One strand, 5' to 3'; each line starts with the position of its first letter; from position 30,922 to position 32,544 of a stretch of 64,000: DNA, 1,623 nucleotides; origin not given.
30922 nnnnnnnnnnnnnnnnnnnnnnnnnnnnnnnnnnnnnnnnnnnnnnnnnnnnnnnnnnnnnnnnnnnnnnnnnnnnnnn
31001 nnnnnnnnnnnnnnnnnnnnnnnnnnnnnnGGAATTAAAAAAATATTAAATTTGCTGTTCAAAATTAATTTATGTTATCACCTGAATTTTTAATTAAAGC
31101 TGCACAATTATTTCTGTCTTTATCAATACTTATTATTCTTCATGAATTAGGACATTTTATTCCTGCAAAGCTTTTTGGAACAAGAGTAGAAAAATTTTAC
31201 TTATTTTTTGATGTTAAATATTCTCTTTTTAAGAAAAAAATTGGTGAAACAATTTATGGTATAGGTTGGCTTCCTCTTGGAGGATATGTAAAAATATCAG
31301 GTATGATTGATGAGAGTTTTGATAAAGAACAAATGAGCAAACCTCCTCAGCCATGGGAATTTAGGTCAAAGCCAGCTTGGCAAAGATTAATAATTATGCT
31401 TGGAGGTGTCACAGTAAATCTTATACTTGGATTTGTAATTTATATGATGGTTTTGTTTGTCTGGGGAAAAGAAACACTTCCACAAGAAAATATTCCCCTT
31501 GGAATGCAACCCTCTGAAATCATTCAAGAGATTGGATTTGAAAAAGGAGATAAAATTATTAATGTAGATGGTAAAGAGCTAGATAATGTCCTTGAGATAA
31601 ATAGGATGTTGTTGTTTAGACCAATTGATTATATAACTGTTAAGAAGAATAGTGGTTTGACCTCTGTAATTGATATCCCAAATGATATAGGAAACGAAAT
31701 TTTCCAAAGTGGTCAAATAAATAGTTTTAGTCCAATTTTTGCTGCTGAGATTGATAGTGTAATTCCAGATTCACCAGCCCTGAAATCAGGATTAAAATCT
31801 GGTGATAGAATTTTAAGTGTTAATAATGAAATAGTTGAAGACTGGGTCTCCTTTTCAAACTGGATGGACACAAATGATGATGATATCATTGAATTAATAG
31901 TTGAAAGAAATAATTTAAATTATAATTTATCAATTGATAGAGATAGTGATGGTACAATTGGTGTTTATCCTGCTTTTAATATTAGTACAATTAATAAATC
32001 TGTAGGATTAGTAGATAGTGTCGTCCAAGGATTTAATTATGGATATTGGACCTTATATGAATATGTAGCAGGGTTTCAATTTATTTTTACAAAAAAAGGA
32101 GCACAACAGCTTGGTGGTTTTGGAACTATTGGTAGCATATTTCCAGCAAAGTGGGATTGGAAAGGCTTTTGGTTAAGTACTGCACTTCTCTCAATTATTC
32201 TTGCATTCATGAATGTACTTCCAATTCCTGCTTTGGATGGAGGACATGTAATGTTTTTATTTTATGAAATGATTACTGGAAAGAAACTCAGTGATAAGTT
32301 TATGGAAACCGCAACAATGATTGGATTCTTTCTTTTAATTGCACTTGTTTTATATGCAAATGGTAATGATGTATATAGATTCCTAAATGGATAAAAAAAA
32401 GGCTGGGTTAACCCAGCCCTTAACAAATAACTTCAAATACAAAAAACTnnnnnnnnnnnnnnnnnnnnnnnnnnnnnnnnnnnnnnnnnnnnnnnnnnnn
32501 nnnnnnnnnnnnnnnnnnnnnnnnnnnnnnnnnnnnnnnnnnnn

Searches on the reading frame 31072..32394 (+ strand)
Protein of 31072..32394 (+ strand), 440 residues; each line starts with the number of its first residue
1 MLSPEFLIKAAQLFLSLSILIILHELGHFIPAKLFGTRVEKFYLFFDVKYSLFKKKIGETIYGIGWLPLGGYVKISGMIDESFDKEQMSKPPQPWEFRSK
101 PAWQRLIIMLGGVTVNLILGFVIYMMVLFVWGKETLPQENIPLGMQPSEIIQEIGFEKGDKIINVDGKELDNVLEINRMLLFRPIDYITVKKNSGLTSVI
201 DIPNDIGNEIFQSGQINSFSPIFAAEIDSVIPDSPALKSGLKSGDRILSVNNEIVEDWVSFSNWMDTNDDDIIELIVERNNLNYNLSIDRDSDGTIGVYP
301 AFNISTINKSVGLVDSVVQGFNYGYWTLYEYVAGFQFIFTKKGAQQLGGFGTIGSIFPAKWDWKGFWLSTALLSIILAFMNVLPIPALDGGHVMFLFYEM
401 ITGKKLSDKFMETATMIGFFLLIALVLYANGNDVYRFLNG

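Call 15: search_protein_families(library=pfam, proteins=[window:31072-32394:+], max_evalue=0.001)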
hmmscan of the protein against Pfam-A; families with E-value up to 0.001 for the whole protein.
window:31072-32394:+ (440 aa): 6 families
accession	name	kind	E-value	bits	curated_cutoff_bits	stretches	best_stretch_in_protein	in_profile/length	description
PF02163.28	Peptidase_M50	-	3.7e-48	164.2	27.2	1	14-425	3-221/221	Peptidase family M50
PF17820.7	PDZ_6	-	5.5e-12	45.7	27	1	227-279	2-54/54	PDZ domain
PF00595.29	PDZ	-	1.5e-09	38.5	23.2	1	226-258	28-60/81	PDZ domain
PF13180.12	PDZ_2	-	2.1e-08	34.8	27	1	227-288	16-78/80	PDZ domain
PF21558.3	Pept_S41_N_bact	-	1.6e-07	31.6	27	0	227-260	6-39/87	Bacteroidetes, Peptidase, S41 family, N-terminal domain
PF14685.13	PDZ_Tricorn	-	0.00042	20.7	25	0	233-280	30-79/88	Tricorn protease PDZ domain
